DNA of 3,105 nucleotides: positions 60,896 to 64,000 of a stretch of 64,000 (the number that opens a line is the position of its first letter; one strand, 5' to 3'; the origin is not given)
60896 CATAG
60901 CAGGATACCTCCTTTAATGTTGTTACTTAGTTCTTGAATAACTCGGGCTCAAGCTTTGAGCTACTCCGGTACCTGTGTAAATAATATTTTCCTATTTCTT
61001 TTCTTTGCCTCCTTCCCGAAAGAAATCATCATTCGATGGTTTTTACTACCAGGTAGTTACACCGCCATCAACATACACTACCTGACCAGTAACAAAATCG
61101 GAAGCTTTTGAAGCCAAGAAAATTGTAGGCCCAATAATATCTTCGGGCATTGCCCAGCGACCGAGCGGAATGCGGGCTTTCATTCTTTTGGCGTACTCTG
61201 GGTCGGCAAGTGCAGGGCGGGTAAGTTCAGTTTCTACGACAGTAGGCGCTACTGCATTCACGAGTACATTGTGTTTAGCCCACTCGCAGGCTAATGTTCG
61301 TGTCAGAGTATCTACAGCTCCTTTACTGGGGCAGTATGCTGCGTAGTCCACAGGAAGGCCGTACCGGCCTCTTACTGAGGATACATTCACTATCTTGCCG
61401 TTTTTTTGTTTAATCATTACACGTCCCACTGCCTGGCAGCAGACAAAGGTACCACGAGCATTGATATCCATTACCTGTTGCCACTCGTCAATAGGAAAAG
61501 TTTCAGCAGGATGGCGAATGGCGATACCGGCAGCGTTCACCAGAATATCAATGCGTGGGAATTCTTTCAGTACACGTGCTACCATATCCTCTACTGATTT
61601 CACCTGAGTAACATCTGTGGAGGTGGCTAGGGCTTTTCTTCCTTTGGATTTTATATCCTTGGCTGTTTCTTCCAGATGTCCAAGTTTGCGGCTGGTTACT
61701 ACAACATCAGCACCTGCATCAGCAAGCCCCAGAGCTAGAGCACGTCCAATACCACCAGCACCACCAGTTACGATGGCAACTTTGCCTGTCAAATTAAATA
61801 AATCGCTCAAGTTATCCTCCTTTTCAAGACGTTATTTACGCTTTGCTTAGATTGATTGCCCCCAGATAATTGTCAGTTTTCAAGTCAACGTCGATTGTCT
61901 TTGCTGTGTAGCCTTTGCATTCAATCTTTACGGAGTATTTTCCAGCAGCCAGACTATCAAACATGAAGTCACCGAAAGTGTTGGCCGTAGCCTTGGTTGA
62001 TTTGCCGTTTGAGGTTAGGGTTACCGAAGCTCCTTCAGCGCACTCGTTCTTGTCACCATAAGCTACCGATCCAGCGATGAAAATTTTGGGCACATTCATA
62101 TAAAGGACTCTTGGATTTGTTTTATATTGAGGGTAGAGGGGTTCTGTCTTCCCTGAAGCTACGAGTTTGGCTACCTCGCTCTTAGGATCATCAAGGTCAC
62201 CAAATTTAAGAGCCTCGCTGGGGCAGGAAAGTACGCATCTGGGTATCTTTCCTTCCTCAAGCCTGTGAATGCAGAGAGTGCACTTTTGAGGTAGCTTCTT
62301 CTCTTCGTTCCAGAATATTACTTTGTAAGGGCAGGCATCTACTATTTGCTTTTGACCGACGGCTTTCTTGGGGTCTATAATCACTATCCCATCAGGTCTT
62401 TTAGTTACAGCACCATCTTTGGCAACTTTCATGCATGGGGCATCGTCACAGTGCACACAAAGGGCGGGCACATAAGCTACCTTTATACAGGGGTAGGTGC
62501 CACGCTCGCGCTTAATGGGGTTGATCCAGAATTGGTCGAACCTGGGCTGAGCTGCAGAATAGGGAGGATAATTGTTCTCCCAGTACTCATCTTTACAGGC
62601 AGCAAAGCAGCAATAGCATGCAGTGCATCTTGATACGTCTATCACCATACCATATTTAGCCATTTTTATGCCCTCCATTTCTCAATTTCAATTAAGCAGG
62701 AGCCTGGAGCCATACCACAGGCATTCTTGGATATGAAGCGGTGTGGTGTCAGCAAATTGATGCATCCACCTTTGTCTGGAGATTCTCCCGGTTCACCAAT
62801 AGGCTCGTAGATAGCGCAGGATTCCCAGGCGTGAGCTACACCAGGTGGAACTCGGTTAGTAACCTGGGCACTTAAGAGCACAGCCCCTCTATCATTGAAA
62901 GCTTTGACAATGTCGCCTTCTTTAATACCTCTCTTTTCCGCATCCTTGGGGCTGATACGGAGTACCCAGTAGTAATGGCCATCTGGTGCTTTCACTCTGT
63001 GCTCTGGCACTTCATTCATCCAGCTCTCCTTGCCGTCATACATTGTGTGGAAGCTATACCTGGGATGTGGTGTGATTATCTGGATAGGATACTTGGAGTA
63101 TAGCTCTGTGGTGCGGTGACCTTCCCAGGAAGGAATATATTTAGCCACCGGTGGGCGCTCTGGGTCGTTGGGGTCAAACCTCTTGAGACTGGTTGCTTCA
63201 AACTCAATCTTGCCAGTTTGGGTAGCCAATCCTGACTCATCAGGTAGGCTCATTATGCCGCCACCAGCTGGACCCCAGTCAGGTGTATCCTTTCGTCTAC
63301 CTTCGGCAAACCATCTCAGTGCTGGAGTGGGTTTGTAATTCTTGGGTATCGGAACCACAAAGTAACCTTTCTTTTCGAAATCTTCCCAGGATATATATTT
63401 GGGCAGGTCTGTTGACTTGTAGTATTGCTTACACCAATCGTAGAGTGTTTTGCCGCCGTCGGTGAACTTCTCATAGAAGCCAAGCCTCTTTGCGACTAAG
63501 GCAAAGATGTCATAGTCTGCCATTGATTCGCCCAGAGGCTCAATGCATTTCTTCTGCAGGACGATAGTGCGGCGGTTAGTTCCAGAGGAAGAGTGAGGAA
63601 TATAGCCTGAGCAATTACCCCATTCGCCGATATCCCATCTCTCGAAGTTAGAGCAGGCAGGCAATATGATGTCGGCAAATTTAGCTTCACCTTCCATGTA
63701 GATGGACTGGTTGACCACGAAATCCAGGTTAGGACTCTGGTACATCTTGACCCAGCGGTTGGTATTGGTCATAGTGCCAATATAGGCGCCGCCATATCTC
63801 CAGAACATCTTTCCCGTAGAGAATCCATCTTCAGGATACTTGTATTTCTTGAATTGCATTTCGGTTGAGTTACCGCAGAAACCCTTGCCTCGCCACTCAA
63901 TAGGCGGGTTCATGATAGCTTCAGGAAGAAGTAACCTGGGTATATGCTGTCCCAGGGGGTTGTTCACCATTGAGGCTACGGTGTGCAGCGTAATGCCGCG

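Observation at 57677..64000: Contiguous gene set for anaerobic pyrogallol to phloroglucinol to acetoacetate/acetyl-CoA degradation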

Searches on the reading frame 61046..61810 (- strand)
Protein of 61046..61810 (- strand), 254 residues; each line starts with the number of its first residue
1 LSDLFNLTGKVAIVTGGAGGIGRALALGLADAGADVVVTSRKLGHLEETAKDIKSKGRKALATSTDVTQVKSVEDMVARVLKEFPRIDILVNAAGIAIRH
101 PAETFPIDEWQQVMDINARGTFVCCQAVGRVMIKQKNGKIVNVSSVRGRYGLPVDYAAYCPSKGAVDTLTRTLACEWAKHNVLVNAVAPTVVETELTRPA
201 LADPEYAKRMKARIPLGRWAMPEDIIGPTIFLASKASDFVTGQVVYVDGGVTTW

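Call 5: search_protein_families(library=pfam, proteins=[window:61046-61810:-])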
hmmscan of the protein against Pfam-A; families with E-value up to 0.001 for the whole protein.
window:61046-61810:- (254 aa): 10 families
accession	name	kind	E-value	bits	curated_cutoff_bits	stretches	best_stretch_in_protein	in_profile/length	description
PF13561.12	adh_short_C2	-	1.1e-64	218.8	27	1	18-252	3-236/236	Enoyl-(Acyl carrier protein) reductase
PF00106.31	adh_short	-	2.5e-60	203.7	26.6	1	10-201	1-191/195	short chain dehydrogenase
PF08659.16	KR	-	2.9e-16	60.3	22.6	1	12-172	3-162/180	KR domain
PF01370.27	Epimerase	-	2.3e-07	30.9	20.9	1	13-146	2-116/240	NAD dependent epimerase/dehydratase family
PF23441.1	SDR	-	1.5e-06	28.3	27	1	11-251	9-255/258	SDR-like rossmann domain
PF03807.23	F420_oxidored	-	5.9e-06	27.2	21.6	1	10-60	1-46/94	NADP oxidoreductase coenzyme F420-dependent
PF16363.11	GDP_Man_Dehyd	-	0.00023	21.2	27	1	13-145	1-129/332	GDP-mannose 4,6 dehydratase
PF04127.22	DFP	-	0.0003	21.1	22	1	18-97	28-93/186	DNA/pantothenate metabolism flavoprotein C-terminal domain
PF02558.23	ApbA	-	0.00046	20.3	22.2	1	16-57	4-47/150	Ketopantoate reductase PanE/ApbA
PF03435.24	Sacchrp_dh_NADP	-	0.00082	20.2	25.1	0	17-95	5-77/129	Saccharopine dehydrogenase NADP binding domain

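Call 9: search_solved_structures(query=window:61046-61810:-, max_evalue=1e-20)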
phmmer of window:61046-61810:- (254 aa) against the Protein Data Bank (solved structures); distinct sequences matched with E-value up to 1e-20: 414 (the best 60 are shown).
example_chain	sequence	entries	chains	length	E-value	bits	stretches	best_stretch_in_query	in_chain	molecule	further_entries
1vl8_A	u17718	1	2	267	3.3e-61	210.3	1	1-252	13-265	Gluconate 5-dehydrogenase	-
4z9y_A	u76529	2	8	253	1.7e-56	194.9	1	4-250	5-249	2-deoxy-D-gluconate 3-dehydrogenase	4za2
4g81_D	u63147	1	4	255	1.2e-52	182.3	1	1-250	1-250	Putative hexonate dehydrogenase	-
4ibo_A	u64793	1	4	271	7.7e-52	179.7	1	4-252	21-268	Gluconate dehydrogenase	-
3awd_A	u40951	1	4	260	2.8e-51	177.8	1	6-254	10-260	Putative polyol dehydrogenase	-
4npc_A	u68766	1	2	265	3e-51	177.8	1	5-252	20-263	Sorbitol dehydrogenase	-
5u9p_A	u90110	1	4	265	3.8e-51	177.4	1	3-253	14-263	Gluconate 5-dehydrogenase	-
3uf0_A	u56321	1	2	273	3.8e-51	177.4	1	3-250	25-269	Short-chain dehydrogenase/reductase SDR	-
4jro_A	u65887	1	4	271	9.6e-50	172.8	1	2-251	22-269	FabG protein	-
3r1i_A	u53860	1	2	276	6.4e-49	170.1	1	3-252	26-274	Short-chain type dehydrogenase/reductase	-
4j2h_A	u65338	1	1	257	1.4e-48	169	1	2-251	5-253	Short chain alcohol dehydrogenase-related dehydrogenase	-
4dml_A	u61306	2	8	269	3.8e-47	164.3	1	6-251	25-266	3-oxoacyl-[acyl-carrier-protein] reductase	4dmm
4weo_A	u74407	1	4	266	2.4e-46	161.7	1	7-252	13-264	Putative acetoin(Diacetyl) reductase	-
8cxa_A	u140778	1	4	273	5.4e-46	160.5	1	4-251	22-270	3-oxoacyl-[acyl-carrier-protein] reductase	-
4rzh_A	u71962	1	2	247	8.4e-46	159.9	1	7-252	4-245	3-oxoacyl-[acyl-carrier protein] reductase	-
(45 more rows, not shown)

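Call 10: search_protein_families(library=ncbifam, proteins=[window:61046-61810:-], max_evalue=0.00001)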
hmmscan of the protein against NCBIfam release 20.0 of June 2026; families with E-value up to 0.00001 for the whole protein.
window:61046-61810:- (254 aa): 235 families (the best 25 are shown)
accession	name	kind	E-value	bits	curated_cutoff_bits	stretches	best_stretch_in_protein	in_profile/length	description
NF006070.0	PRK08213.1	subfamily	1.7e-79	267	279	1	2-253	5-258/259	gluconate 5-dehydrogenase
NF005309.0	PRK06841.1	subfamily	1.5e-75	254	286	1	4-252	10-253/255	GolD/DthD family dehydrogenase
NF005711.0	PRK07523.1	subfamily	4.1e-73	246.1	413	1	2-253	3-253/255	SDR family oxidoreductase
TIGR01832.1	kduD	equivalog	3.3e-72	243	338.85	1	5-250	1-244/248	2-dehydro-3-deoxy-D-gluconate 5-dehydrogenase KduD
NF005390.0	PRK06935.1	equivalog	4.5e-72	242.5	369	1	2-251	8-255/258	2-dehydro-3-deoxy-D-gluconate 5-dehydrogenase KduD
NF005983.0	PRK08085.1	equivalog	9.7e-69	231.8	408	1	1-251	1-250/254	gluconate 5-dehydrogenase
NF005559.1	PRK07231.1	subfamily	1.5e-67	227.7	215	1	7-252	2-248/249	glucose 1-dehydrogenase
NF004791.0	PRK06138.1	equivalog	4.6e-67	226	312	1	6-253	2-251/252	SDR family oxidoreductase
NF004774.0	PRK06114.1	equivalog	6.2e-67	225.7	360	1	3-254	10-262/262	SDR family oxidoreductase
NF052558.1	MBtsdlDhBudC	equivalog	1.4e-66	224.6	270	1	8-253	2-243/250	meso-2,3-butanediol dehydrogenase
NF004778.0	PRK06124.1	equivalog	3.6e-66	223.2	303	1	3-252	5-253/256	SDR family oxidoreductase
NF005488.0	PRK07097.1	equivalog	1.4e-65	221.1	369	1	2-252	3-258/266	gluconate 5-dehydrogenase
NF006528.0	PRK08993.1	subfamily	8.7e-65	218.7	430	1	3-251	4-250/253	2-dehydro-3-deoxy-D-gluconate 5-dehydrogenase KduD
NF004818.0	PRK06172.1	equivalog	1.2e-64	218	336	1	6-252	4-251/253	SDR family oxidoreductase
TIGR01830.1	3oxo_ACP_reduc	equivalog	3.2e-64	216.9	297.75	1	12-251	1-238/239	3-oxoacyl-[acyl-carrier-protein] reductase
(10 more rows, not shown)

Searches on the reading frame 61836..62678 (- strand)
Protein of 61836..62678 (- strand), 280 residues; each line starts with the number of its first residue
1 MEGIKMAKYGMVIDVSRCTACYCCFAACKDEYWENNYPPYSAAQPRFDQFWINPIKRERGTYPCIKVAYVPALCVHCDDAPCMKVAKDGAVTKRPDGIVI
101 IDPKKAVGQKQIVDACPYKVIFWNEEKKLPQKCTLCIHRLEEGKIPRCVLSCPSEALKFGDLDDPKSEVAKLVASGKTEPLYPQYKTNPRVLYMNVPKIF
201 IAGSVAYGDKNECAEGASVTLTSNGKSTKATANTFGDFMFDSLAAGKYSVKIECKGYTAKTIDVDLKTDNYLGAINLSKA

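Call 5: search_protein_families(library=pfam, proteins=[window:61836-62678:-])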
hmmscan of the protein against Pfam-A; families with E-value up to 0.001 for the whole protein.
window:61836-62678:- (280 aa): 6 families
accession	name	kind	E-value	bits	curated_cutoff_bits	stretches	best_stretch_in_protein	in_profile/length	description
PF13247.11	Fer4_11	-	9.3e-31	106.4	26.2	1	66-161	2-99/100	4Fe-4S dicluster domain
PF13620.12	CarboxypepD_reg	-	2.4e-10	41.1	32.3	1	201-269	2-72/82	Carboxypeptidase regulatory-like domain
PF13715.12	CarbopepD_reg_2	-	7.1e-08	32.8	32.2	1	201-272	1-70/88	CarboxypepD_reg-like domain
PF12838.12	Fer4_7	-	9.5e-05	23.2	27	0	10-29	30-49/52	4Fe-4S dicluster domain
PF12985.13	DUF3869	-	0.00017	22.2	24.5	1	197-260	4-63/85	Domain of unknown function (DUF3869)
PF17210.9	SdrD_B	-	0.00063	20.3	29.7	0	213-260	23-73/112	SdrD B-like domain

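Call 8: search_solved_structures(query=window:61836-62663:-, max_evalue=0.00001)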
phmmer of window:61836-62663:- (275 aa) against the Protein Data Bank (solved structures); distinct sequences matched with E-value up to 0.00001: 23.
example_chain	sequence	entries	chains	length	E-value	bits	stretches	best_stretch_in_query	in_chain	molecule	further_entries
4v4c_B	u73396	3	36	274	1.7e-62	214.4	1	1-263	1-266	Pyrogallol hydroxytransferase small subunit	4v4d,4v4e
2vpw_B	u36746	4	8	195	7.6e-39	136.8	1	1-193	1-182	NRFC PROTEIN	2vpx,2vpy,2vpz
6cz7_B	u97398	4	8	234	2.9e-37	131.7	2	3-120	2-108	4Fe-4S ferredoxin, iron-sulfur binding domain protein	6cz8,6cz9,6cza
2ivf_B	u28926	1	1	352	9.5e-29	103.7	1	54-205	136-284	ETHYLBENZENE DEHYDROGENASE BETA-SUBUNIT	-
4ydd_B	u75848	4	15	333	1.2e-23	87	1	53-190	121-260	DMSO reductase family type II enzyme, iron-sulfur subunit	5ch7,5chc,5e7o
1h0h_B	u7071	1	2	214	1e-17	67.6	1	5-168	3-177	FORMATE DEHYDROGENASE SUBUNIT BETA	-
7b04_A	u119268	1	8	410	1.6e-17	66.9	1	63-189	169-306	Nitrite oxidoreductase subunit B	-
1q16_B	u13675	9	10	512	4.7e-17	65.3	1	62-167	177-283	Respiratory nitrate reductase 1 beta chain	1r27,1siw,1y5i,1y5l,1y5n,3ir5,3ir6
1y4z_B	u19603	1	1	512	2.8e-16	62.8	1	62-167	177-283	Respiratory nitrate reductase 1 beta chain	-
3egw_B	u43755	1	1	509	3.2e-16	62.6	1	62-167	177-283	Respiratory nitrate reductase 1 beta chain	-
30gj_B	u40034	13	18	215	9.7e-16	61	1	7-175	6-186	Formate dehydrogenase, beta subunit, putative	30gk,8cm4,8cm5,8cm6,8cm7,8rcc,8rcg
6sdr_B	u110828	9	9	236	9.8e-16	61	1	7-175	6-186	Formate dehydrogenase, beta subunit, putative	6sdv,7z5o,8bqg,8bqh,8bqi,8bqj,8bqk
8rc8_B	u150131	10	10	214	1.1e-15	60.8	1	7-175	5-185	Formate dehydrogenase, beta subunit, putative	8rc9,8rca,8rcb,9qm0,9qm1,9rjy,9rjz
6f0k_B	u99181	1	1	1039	6.1e-15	58.4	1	3-119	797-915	Fe-S-cluster-containing hydrogenase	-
1kqf_B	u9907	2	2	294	1.4e-14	57.2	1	3-171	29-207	FORMATE DEHYDROGENASE, NITRATE-INDUCIBLE, IRON-SULFUR SUBUNIT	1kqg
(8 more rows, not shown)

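Call 10: search_protein_families(library=ncbifam, proteins=[window:61836-62663:-], max_evalue=0.00001)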
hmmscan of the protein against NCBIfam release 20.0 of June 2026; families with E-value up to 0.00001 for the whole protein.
window:61836-62663:- (275 aa): 17 families
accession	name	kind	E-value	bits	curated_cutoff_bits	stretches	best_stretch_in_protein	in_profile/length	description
NF041715.1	arsenate_red_ArrB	equivalog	1e-41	143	450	2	3-122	2-110/233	arsenate respiratory reductase iron-sulfur subunit ArrB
NF011569.0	PRK14993.1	equivalog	2.3e-39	135.3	416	1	3-197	43-230/244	tetrathionate reductase subunit TtrB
NF045797.1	DsrO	equivalog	1e-35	123.3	200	1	2-189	42-234/235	sulfate reduction electron transfer complex DsrMKJOP subunit DsrO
TIGR03478.1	DMSO_red_II_bet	subfamily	1.8e-32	112.6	480.7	1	40-194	104-256/321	DMSO reductase family type II enzyme, iron-sulfur subunit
TIGR03149.1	cyt_nit_nrfC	equivalog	2.1e-32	112.3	377.6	1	3-185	38-212/225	cytochrome c nitrite reductase Fe-S protein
TIGR02951.1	DMSO_dmsB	equivalog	2e-27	96.2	214.1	1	3-162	1-158/161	DMSO/selenate family reductase complex B subunit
NF042979.1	EthbenzDh_ebdB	equivalog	7e-27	94.2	740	1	53-207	137-288/354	ethylbenzene dehydrogenase subunit beta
NF041782.1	mnquin_red_QrcC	equivalog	6e-23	81.7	400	2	4-119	1-119/239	menaquinone reductase iron-sulfur cluster-binding subunit QrcC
NF008134.0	PRK10882.1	equivalog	6.5e-22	78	263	1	4-193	39-245/329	hydrogenase 2 operon protein HybA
TIGR01582.1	FDH-beta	equivalog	3.5e-19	69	334.7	1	6-172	24-197/283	formate dehydrogenase subunit beta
NF045715.1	sulf_resp_HmcB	equivalog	7.8e-18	64.6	420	1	4-159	37-200/307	sulfate respiration complex iron-sulfur protein HmcB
TIGR01660.1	narH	equivalog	4.8e-16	58.3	524.05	1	56-148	170-263/492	nitrate reductase subunit beta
NF009451.0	PRK12809.1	equivalog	4.5e-12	45.1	1154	1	6-156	5-138/639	formate-dependent uric acid utilization protein YgfT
NF009408.0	PRK12769.1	equivalog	1.2e-11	43.5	1003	1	7-154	6-144/659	formate-dependent uric acid utilization protein AegA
NF038355.1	FDH3_beta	equivalog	2e-10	41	240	1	6-131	5-121/180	formate dehydrogenase FDH3 subunit beta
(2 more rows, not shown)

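Call 17: find_encoding_contigs(protein=window:61836-62678:-, flank=10000, max_places=6)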
Protein window:61836-62678:- (280 aa): no gene with exactly this product is on record in the collection.

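Call 65: search_solved_structures(query=window:61836-62663:-, max_evalue=1e-50, show_alignments=1)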
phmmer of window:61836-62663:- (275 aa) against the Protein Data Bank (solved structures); distinct sequences matched with E-value up to 1e-50: 1.
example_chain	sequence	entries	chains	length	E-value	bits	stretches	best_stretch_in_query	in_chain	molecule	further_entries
4v4c_B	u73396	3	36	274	1.7e-62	214.4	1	1-263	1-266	Pyrogallol hydroxytransferase small subunit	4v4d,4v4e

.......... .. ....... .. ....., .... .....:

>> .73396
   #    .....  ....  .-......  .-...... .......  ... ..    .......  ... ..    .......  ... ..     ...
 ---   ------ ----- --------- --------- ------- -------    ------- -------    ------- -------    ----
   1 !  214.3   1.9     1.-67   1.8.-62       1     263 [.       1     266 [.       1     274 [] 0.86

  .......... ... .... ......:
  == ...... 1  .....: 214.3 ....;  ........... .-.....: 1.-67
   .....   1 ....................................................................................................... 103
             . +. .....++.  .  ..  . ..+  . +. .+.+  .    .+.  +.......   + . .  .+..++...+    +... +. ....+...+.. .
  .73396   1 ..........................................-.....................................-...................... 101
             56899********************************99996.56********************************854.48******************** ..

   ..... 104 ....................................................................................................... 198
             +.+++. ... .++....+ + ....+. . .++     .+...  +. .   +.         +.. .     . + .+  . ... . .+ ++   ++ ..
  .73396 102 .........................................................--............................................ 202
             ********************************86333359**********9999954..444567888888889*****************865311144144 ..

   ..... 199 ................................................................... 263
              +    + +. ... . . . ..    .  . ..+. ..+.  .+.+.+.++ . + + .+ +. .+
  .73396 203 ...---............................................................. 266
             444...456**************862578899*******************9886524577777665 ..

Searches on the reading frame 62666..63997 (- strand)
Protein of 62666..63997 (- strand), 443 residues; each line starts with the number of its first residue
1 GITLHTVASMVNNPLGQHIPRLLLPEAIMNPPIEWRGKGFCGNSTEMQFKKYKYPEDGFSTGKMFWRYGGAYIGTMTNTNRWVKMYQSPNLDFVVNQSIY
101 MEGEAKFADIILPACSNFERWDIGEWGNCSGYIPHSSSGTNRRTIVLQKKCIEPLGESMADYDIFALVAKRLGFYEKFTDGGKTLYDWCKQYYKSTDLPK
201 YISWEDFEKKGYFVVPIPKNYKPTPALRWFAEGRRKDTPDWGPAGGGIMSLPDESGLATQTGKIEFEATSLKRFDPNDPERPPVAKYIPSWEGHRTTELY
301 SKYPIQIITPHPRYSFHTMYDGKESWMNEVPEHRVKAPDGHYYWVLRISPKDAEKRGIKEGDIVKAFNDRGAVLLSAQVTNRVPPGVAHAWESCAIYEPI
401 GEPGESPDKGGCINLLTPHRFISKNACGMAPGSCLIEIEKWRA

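Call 5: search_protein_families(library=pfam, proteins=[window:62666-63970:-])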
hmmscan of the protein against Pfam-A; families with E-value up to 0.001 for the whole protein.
window:62666-63970:- (434 aa): 2 families
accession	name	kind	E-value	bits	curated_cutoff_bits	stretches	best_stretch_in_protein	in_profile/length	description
PF01568.27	Molydop_binding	-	6.3e-17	62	26.8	1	297-413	2-97/110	Molydopterin dinucleotide binding domain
PF00384.28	Molybdopterin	-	1.4e-07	31.3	24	1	53-162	259-353/353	Molybdopterin oxidoreductase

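Call 7: search_solved_structures(query=window:62666-63997:-, max_evalue=0.00001)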
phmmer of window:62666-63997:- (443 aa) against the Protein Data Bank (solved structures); distinct sequences matched with E-value up to 0.00001: 14.
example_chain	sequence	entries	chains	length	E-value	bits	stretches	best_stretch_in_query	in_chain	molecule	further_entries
4v4c_A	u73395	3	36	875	1.2e-170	571.6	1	8-441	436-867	Pyrogallol hydroxytransferase large subunit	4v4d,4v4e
7l5i_A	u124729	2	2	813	6.2e-33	117.4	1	63-441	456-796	Trimethylamine-N-oxide reductase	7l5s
1eu1_A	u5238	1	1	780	8.7e-30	107.1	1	65-441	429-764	DIMETHYL SULFOXIDE REDUCTASE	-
1e18_A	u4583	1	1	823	2.8e-28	102.1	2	61-195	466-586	DMSO REDUCTASE.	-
1e60_A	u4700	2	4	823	5.1e-28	101.2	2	61-195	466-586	Dimethyl sulfoxide/trimethylamine N-oxide reductase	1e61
1dmr_A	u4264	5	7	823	5.4e-28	101.2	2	61-195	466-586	DMSO REDUCTASE | Dimethyl sulfoxide/trimethylamine N-oxide reductase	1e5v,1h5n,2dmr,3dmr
4dmr_A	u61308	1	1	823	5.5e-28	101.1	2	61-195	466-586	DMSO REDUCTASE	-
1dms_A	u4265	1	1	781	2.1e-27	99.2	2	61-195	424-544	DMSO REDUCTASE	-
1tmo_A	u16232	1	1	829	2.6e-22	82.4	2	252-442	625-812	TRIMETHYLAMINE N-OXIDE REDUCTASE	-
9h4t_A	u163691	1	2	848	3.9e-22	81.8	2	252-442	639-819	Trimethylamine-N-oxide reductase 1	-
4ydd_A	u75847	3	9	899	2.6e-10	42.8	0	54-180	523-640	DMSO reductase family type II enzyme, molybdopterin subunit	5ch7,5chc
5e7o_A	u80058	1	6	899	2.6e-10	42.8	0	54-180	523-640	DMSO reductase family type II enzyme, molybdopterin subunit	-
7qv7_S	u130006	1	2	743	2.2e-08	36.5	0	345-395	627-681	Hydrogen dependent carbon dioxide reductase subunit FdhF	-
9t1s_L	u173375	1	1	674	1.4e-06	30.5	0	345-388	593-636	formate dehydrogenase (coenzyme F420)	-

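Call 10: search_protein_families(library=ncbifam, proteins=[window:62666-63997:-], max_evalue=0.00001)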
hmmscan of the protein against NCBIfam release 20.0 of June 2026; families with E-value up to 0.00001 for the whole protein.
window:62666-63997:- (443 aa): 13 families
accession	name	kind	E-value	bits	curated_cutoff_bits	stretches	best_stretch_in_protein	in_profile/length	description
TIGR00509.1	bisC_fam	subfamily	4.4e-46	157.5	1017.55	1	61-442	412-755/772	molybdopterin guanine dinucleotide-containing S/N-oxide reductase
TIGR02166.1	dmsA_ynfE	subfamily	1.8e-45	155.3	777.7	1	61-440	454-793/794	DMSO/selenate family reductase complex A subunit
NF011682.0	PRK15102.1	equivalog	7.9e-34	116.8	909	1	76-442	485-811/829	trimethylamine-N-oxide reductase TorA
TIGR02164.1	torA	equivalog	2.6e-30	105.3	1465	1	77-442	482-807/824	trimethylamine-N-oxide reductase TorA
NF011566.1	PRK14990.1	exception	4.7e-30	104.3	1600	1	63-440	476-813/814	dimethylsulfoxide reductase subunit A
NF041885.1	selenate_YnfE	exception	7.5e-25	86.9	1675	1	63-440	463-804/805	selenate/tellurate reductase subunit YnfE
TIGR03479.1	DMSO_red_II_alp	subfamily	1.2e-21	76.6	984.75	2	298-392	775-862/913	molybdopterin-dependent oxidoreductase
NF041884.1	selenate_YnfF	exception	2.3e-21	75.4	1650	1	64-440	457-797/798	selenate/tellurate reductase subunit YnfF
TIGR01591.1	Fdh-alpha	equivalog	1.1e-15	56.8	666.25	1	89-194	409-499/672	formate dehydrogenase subunit alpha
TIGR02693.1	arsenite_ox_L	equivalog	3.5e-09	35.2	359.05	0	345-386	726-767/806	arsenate reductase (azurin) large subunit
NF012032.0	PRK15488.1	equivalog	4.5e-09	34.9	694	1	74-179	442-534/759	thiosulfate reductase PhsA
TIGR01580.1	narG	equivalog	9.4e-09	33.4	1084.15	0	305-391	1087-1163/1235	nitrate reductase subunit alpha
NF042978.1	EthbenzDh_ebdA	equivalog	6.4e-06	24.2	2000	0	301-385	840-914/977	ethylbenzene dehydrogenase subunit alpha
